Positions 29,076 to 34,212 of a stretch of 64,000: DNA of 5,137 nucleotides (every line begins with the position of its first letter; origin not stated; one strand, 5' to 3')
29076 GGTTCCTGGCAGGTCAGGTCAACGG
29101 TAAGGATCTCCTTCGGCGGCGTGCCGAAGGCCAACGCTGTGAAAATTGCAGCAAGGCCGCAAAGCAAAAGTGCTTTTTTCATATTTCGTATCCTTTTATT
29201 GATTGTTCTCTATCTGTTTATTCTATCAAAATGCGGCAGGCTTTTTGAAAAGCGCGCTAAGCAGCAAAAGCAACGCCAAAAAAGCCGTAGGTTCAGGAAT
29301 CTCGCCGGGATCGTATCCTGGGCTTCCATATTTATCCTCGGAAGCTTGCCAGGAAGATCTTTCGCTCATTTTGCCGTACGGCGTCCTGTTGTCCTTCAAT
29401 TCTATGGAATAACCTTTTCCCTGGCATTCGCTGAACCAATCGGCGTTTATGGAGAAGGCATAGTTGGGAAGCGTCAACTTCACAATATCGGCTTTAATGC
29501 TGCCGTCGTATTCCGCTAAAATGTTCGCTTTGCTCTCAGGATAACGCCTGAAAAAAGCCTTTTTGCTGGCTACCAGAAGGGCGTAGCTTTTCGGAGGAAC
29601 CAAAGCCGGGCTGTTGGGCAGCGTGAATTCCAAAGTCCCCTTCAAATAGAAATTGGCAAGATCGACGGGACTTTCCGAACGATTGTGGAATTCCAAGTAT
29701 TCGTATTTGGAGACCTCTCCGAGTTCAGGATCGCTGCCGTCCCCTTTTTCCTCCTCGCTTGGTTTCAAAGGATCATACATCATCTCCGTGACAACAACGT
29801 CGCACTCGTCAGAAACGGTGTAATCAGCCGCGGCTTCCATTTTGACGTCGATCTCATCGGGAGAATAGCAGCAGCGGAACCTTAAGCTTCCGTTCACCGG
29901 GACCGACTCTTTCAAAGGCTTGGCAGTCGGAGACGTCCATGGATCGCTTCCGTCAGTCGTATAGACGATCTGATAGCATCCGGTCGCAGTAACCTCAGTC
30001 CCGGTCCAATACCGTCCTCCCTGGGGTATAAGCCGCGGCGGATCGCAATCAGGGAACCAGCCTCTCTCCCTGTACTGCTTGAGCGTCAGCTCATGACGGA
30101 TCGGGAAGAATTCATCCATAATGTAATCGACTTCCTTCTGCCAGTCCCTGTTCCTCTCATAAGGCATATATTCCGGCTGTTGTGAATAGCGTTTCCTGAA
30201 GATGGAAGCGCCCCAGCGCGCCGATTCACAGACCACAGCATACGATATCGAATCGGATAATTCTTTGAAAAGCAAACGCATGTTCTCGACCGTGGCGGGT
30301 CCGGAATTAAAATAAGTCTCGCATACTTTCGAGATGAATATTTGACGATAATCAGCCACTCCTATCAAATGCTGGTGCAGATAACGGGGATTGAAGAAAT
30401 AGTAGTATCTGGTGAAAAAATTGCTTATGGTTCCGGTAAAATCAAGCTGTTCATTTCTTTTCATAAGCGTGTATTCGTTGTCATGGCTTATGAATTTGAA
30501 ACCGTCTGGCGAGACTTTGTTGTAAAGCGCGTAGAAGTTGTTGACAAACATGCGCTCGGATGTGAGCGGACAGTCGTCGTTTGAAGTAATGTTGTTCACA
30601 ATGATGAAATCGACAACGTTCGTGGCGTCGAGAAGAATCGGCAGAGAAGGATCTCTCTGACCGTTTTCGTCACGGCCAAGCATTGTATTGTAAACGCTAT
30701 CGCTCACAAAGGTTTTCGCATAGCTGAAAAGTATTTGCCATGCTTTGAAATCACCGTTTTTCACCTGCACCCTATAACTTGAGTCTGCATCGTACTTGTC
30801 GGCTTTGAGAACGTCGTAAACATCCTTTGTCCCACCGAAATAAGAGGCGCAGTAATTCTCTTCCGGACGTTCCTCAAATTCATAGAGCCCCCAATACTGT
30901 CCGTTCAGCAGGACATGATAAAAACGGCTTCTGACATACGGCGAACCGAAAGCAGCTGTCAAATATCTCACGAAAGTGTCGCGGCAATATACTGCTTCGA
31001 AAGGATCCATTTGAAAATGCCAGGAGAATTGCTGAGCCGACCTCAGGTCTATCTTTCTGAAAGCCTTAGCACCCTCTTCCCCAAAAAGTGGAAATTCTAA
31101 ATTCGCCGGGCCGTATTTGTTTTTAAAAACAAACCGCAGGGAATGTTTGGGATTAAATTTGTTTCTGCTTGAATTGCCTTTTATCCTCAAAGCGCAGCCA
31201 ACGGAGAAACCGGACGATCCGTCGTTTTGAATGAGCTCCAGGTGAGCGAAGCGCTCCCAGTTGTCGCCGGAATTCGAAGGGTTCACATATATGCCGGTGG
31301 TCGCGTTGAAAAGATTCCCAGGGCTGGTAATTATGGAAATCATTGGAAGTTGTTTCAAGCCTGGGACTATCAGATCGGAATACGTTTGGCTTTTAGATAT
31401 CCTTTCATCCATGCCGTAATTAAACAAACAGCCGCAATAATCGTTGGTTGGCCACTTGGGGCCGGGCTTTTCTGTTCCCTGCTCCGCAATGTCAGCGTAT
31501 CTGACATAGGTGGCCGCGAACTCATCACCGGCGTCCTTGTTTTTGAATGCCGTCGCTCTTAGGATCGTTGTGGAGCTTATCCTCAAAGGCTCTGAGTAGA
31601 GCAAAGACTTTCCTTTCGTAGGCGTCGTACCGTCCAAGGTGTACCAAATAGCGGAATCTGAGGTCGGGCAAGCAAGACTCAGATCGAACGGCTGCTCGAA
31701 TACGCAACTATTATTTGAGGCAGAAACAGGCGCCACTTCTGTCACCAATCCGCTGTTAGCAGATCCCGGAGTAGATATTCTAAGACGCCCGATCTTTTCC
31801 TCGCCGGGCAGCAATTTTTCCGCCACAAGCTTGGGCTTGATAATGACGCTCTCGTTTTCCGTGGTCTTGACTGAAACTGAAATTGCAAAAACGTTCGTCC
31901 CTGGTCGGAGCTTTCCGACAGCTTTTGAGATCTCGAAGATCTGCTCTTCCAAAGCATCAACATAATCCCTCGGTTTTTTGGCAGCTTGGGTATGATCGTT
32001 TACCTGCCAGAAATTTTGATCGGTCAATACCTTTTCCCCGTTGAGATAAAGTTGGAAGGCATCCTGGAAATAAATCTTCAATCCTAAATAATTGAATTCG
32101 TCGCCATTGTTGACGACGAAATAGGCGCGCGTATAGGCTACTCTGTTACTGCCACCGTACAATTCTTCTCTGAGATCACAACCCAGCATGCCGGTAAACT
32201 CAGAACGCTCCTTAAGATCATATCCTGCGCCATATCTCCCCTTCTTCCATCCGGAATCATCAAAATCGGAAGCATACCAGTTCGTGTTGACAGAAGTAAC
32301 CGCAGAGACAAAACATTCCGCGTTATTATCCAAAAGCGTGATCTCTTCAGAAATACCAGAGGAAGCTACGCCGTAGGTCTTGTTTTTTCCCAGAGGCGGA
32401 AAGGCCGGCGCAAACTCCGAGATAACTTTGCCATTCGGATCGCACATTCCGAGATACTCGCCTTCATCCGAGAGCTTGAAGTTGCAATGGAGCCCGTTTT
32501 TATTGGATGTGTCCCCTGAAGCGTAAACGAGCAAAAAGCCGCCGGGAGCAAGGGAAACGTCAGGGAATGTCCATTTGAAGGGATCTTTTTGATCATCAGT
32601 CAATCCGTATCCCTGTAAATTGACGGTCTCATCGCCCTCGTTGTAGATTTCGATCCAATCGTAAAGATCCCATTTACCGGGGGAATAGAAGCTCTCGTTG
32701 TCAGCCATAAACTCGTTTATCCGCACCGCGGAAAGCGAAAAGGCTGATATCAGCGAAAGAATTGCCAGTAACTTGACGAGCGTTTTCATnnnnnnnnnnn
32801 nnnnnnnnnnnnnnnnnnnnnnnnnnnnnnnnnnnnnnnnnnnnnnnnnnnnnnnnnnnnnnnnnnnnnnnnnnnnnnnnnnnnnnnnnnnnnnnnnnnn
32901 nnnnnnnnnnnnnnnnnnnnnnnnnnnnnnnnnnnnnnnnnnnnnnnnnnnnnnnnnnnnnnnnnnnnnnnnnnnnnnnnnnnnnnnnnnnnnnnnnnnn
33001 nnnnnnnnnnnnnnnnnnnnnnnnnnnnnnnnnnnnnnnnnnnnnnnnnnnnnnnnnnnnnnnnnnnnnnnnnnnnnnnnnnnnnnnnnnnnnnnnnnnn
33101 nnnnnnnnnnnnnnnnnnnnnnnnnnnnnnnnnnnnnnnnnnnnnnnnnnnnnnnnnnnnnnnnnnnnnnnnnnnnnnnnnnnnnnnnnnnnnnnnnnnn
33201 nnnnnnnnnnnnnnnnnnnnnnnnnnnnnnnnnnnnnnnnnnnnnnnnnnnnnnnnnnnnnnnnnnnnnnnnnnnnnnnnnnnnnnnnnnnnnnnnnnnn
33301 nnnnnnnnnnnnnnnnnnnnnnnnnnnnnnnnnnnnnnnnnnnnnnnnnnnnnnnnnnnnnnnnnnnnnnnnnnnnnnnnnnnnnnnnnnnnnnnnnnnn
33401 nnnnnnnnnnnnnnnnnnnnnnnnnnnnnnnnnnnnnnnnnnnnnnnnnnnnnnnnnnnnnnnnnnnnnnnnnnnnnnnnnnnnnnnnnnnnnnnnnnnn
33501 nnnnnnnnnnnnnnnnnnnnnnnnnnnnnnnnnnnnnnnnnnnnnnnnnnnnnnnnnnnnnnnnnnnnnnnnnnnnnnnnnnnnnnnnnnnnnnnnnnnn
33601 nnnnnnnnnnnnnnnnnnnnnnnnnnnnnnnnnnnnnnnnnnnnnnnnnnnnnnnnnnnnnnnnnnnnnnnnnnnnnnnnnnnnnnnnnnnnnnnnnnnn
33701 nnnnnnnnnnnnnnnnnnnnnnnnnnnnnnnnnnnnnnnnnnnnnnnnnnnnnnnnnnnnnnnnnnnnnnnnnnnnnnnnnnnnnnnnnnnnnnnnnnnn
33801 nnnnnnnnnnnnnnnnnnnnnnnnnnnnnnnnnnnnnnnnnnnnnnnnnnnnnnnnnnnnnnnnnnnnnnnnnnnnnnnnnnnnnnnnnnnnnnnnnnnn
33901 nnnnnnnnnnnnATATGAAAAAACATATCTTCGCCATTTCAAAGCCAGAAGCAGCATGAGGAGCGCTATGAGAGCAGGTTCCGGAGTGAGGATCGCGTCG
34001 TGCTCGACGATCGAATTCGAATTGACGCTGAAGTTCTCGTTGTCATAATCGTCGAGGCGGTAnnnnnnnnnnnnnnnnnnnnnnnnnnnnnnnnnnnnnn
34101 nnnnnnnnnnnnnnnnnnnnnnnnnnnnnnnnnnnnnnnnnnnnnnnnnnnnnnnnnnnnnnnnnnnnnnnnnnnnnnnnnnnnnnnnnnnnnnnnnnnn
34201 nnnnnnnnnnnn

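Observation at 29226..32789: CotH-family (atypical kinase) protein with twin lamin-tail domains and a Lys-tailed PEP-CTERM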

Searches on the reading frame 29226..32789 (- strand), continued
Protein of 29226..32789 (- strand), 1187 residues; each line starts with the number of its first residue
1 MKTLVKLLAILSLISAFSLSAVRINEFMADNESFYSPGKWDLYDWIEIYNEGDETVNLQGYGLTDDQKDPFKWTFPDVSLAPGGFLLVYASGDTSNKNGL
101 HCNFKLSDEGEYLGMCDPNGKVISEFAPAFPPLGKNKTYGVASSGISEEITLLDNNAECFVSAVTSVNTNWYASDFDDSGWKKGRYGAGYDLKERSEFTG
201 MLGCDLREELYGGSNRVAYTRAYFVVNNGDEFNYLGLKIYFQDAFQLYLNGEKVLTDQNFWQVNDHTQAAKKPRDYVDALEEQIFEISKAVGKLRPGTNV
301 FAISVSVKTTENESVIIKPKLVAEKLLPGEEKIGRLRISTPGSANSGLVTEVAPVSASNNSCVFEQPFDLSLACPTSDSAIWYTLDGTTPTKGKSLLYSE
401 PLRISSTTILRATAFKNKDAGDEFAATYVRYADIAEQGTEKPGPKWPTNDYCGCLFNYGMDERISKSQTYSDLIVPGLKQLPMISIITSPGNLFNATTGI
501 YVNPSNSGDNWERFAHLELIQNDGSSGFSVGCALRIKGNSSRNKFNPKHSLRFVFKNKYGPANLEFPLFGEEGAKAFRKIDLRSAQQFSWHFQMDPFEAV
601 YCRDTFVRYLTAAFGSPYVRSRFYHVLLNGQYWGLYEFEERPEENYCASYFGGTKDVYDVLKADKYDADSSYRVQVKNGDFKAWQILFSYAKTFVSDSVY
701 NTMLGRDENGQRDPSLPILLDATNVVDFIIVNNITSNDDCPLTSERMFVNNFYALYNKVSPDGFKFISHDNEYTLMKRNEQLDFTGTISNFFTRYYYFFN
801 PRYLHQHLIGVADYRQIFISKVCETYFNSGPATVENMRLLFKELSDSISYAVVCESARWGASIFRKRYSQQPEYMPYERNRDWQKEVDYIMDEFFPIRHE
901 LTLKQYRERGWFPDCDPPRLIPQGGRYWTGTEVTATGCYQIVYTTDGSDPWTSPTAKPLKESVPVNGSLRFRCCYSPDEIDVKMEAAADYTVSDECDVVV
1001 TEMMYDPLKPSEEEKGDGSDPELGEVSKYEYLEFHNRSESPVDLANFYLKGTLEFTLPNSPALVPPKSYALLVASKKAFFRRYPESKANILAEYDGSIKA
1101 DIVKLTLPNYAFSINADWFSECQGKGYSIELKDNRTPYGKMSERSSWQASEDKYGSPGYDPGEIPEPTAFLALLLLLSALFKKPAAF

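Call 22: find_related_loci(query=window:29226-32789:-, collection=genome_contigs, flank=10000)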
Query window:29226-32789:- (1187 aa) in genome_contigs; peptide patterns used: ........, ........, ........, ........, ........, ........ (x = any residue, [..] = any of these).
219 stretches matched a pattern; 208 encode a relative of the query (tblastn E <= 1e-3); the best 80 are kept; 79 distinct loci.
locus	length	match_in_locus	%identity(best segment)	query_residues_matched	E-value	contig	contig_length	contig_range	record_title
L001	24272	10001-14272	36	17-950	4e-131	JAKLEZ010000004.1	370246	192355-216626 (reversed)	MAG: Planctomycetota bacterium isolate RA.bin145 RA.bin145_4, whole genome shotgun sequence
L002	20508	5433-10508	38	20-1134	1e-125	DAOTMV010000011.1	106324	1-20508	MAG TPA_asm: Anaerohalosphaeraceae bacterium isolate AMR_MDS_2912 NODE_177_length_106324_cov_15.191608, whole genome sho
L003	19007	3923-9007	36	20-1146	2e-111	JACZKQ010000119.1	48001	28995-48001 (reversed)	MAG: Phycisphaerae bacterium isolate MAG49 planctomycetaceae_1_contig_947833, whole genome shotgun sequence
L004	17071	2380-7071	31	7-1180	3e-114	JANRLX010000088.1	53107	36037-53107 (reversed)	MAG: Verrucomicrobiota bacterium isolate bins.169 k141_4450502, whole genome shotgun sequence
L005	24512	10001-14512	32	5-1160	7e-100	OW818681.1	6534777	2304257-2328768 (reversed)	metagenome genome assembly, chromosome: 1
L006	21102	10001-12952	30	23-1131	1e-88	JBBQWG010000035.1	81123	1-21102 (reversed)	MAG: Verrucomicrobiales bacterium isolate Co_metawrap_2047 Cmw_2047_k141_19764724_length_81123_cov_13.8127, whole genome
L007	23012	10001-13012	29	15-1158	2e-88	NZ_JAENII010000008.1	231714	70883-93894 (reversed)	Haloferula rosea strain KCTC 22201 scaffold_8_231715, whole genome shotgun sequence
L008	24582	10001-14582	26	20-1169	2e-58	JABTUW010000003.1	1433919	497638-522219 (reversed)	MAG: Anaerolineales bacterium isolate H5_CFX7 seq003, whole genome shotgun sequence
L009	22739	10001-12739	27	24-1076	2e-55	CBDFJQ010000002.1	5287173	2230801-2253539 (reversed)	MAG: Planctomycetota bacterium isolate 32b94f43-3cea-4181-b983-06f062260e69 genome assembly, contig: contig_2, whole gen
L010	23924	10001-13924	24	10-662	1e-36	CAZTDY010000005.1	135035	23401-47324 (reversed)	MAG TPA_asm: uncultured bacterium isolate binchicken_co142_298 genome assembly, contig: NODE_176_length_135035_cov_25.78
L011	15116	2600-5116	27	9-748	8e-28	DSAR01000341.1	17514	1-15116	MAG TPA_asm: Chloroflexota bacterium isolate SpSt-1153 Ga0129302_1001475, whole genome shotgun sequence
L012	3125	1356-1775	43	11-153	7e-27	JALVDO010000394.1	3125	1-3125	MAG: Saprospiraceae bacterium isolate 134-614_metabat2_scaf2bin.036 134-614_scaffold_32396_c1, whole genome shotgun sequ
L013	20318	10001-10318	50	21-127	4e-25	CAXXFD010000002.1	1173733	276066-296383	MAG: Bacteroidales bacterium isolate 4c1f1197-ba28-441f-b5c2-3ffc506e3234 genome assembly, contig: contig_2, whole genom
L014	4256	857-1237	43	24-153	7e-25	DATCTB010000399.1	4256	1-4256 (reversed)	MAG TPA_asm: Bacteroidales bacterium isolate SMAG_U7320 k141_256994, whole genome shotgun sequence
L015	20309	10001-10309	49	24-127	1e-24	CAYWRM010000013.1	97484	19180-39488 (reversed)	MAG TPA_asm: uncultured Lentimicrobiaceae bacterium isolate binchicken_co51_190 genome assembly, contig: NODE_32_length_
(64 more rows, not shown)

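Call 23: find_encoding_contigs(protein=P0002, flank=10000, max_places=3)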
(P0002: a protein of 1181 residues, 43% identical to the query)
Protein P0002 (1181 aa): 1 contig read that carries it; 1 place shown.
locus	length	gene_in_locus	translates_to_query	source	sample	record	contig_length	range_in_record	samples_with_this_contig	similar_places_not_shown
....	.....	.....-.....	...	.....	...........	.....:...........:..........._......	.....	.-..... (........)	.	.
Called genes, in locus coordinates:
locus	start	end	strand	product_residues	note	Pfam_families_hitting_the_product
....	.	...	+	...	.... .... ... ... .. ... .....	-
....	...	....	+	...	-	-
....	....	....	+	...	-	-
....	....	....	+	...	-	-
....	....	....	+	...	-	-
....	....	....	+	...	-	-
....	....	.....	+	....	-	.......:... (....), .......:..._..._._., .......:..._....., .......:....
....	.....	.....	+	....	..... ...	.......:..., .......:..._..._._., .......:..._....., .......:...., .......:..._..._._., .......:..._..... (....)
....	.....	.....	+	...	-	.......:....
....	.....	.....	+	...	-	-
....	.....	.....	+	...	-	?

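Call 24: find_encoding_contigs(protein=P0006, flank=10000, max_places=3)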
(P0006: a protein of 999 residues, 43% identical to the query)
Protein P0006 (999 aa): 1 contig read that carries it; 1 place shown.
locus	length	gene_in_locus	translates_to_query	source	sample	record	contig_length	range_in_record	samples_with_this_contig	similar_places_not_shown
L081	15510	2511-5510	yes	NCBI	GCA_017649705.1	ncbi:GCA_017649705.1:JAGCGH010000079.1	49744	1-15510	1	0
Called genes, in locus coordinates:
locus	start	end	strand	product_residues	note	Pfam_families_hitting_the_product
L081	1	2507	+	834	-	PF13290:CHB_HEX_C_1, PF13287:Fn3_assoc, PF08757:CotH, PF13290:CHB_HEX_C_1 (weak)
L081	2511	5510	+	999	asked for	PF00932:LTD, PF13287:Fn3_assoc (weak), PF13290:CHB_HEX_C_1, PF08757:CotH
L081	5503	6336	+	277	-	PF04085:MreC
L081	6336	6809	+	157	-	-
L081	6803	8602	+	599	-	PF03717:PBP_dimer, PF00905:Transpeptidase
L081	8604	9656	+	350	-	PF00348:polyprenyl_synt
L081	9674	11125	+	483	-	PF02789:Peptidase_M17_N, PF00883:Peptidase_M17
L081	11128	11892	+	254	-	PF00459:Inositol_P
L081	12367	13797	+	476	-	PF01078:Mg_chelatase (faint), PF05496:RuvB_N, PF00004:AAA, PF07728:AAA_5, PF13173:AAA_14 (weak), PF16193:AAA_assoc_2, PF12002:MgsA_C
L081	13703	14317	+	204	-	PF01812:5-FTHF_cyc-lig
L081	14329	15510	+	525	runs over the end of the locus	PF12072:RNase_Y_N, PF22891:KH_PNO1_2nd (faint), PF00013:KH_1, PF08668:HDOD (faint), PF01966:HD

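Call 38: find_encoding_contigs(protein=P0010, flank=10000, max_places=2)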
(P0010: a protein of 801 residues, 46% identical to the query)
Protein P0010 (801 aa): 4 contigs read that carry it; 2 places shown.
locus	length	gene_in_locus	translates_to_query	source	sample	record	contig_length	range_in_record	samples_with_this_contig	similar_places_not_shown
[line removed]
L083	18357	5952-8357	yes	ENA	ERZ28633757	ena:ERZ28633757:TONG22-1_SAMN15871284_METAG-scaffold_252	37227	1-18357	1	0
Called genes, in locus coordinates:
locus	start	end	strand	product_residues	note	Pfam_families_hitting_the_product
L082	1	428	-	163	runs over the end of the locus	PF13302:Acetyltransf_3, PF00583:Acetyltransf_1, PF13673:Acetyltransf_10, PF13508:Acetyltransf_7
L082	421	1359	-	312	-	PF01207:Dus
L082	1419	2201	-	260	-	PF01435:Peptidase_M48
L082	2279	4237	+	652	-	-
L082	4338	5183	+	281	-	-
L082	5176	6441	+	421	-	PF06097:DUF945 (faint)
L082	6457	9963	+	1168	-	PF00932:LTD, PF13290:CHB_HEX_C_1, PF13287:Fn3_assoc, PF08757:CotH, PF13290:CHB_HEX_C_1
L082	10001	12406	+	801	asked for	PF00932:LTD, PF13290:CHB_HEX_C_1, PF13287:Fn3_assoc, PF08757:CotH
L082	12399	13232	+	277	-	PF04085:MreC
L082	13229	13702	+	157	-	-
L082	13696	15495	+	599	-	PF03717:PBP_dimer, PF00905:Transpeptidase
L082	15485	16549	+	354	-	PF00348:polyprenyl_synt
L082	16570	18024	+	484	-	PF02789:Peptidase_M17_N, PF00883:Peptidase_M17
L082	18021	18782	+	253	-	PF00459:Inositol_P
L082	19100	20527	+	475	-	PF05496:RuvB_N, PF00004:AAA, PF07728:AAA_5, PF16193:AAA_assoc_2, PF12002:MgsA_C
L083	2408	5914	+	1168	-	PF00932:LTD, PF13290:CHB_HEX_C_1, PF13287:Fn3_assoc, PF08757:CotH, PF13290:CHB_HEX_C_1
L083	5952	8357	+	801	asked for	PF00932:LTD, PF13290:CHB_HEX_C_1, PF13287:Fn3_assoc, PF08757:CotH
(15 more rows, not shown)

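Call 39: find_encoding_contigs(protein=P0001, flank=10000, max_places=2)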
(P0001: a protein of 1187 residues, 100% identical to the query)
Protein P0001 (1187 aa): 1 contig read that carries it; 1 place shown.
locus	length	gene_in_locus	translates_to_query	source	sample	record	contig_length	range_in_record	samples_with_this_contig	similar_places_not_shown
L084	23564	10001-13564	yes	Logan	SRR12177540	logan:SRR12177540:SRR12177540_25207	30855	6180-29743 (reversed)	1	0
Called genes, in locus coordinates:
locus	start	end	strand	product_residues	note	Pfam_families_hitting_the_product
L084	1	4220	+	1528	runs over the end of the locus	PF13582:Reprolysin_3 (weak), PF13688:Reprolysin_5 (weak), PF00801:PKD (faint), PF18911:PKD_4 (faint)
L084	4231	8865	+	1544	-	PF00801:PKD (faint), PF18911:PKD_4 (weak)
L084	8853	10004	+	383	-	PF10340:Say1_Mug180 (weak), PF07859:Abhydrolase_3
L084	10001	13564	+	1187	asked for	PF00932:LTD, PF13287:Fn3_assoc, PF13290:CHB_HEX_C_1, PF08757:CotH, PF00932:LTD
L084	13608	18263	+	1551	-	PF07495:Y_Y_Y (faint), PF00801:PKD (weak), PF18911:PKD_4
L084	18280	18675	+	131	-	PF02566:OsmC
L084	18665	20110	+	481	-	-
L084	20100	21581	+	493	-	PF21033:RMD1-3 (weak), PF13414:TPR_11 (faint), PF14559:TPR_19, PF00515:TPR_1 (faint), PF07719:TPR_2 (faint), PF13181:TPR_8 (faint)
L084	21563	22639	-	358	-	PF13439:Glyco_transf_4, PF13477:Glyco_trans_4_2, PF13579:Glyco_trans_4_4, PF00534:Glycos_transf_1, PF13692:Glyco_trans_1_4, PF13524:Glyco_trans_1_2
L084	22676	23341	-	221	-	-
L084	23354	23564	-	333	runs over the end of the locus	PF00691:OmpA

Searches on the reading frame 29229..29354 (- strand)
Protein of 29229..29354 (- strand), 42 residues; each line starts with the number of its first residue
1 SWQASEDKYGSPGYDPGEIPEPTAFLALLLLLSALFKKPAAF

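Call 40: search_protein_families(library=ncbifam, proteins=[window:29229-29354:-], max_evalue=10)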
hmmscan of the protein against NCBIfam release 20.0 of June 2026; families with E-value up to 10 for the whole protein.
seq(42 aa): 1 family
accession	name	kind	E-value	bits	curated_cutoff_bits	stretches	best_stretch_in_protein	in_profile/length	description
TIGR02595.1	PEP_CTERM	domain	0.019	15.8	16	1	19-37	1-19/24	PEP-CTERM sorting domain-containing protein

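Call 41: search_protein_families(library=pfam, proteins=[window:29229-29354:-], max_evalue=10)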
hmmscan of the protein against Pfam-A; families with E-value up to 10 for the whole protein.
seq(42 aa): 0 families

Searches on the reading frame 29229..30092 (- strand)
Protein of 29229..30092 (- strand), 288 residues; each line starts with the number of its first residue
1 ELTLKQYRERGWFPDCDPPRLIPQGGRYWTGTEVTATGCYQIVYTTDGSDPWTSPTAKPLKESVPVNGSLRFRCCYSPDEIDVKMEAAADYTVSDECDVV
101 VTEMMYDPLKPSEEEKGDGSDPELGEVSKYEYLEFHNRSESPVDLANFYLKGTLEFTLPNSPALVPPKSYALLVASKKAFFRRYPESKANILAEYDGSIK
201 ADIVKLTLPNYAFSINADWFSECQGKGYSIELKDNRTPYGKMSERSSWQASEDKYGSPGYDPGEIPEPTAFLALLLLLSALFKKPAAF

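Call 58: search_protein_families(library=pfam, proteins=[window:29229-30092:-], max_evalue=0.01)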
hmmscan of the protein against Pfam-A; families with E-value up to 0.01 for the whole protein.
window:29229-30092:- (288 aa): 2 families
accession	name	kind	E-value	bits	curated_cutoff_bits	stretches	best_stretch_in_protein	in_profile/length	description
PF00932.25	LTD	-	2.1e-08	35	34.3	1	94-206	3-94/109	Lamin Tail Domain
PF13290.12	CHB_HEX_C_1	-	0.00015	22.1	22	1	23-54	1-36/67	Chitobiase/beta-hexosaminidase C-terminal domain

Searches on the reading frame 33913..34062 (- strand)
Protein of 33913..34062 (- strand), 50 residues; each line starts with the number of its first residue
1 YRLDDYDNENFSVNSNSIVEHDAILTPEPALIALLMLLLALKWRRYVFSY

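Call 40: search_protein_families(library=ncbifam, proteins=[window:33913-34062:-], max_evalue=10)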
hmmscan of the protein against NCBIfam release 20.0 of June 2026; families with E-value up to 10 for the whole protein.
seq(50 aa): 2 families
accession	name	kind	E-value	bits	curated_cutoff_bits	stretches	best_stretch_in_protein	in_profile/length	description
TIGR02595.1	PEP_CTERM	domain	0.049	14.5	16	1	26-44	1-20/24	PEP-CTERM sorting domain-containing protein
TIGR04288.2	CGP_CTERM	domain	0.2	12.1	21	1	29-45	4-20/20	CGP-CTERM sorting domain-containing protein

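Call 41: search_protein_families(library=pfam, proteins=[window:33913-34062:-], max_evalue=10)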
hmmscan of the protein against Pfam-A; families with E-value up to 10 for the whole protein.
seq(50 aa): 2 families
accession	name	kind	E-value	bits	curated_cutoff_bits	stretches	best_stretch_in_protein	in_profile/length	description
PF07589.16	PEP-CTERM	-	0.012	16.1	20.7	1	26-45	2-23/24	PEP-CTERM motif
PF25258.1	DUF7859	-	0.081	13.3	27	1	25-48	9-32/49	Family of unknown function (DUF7859)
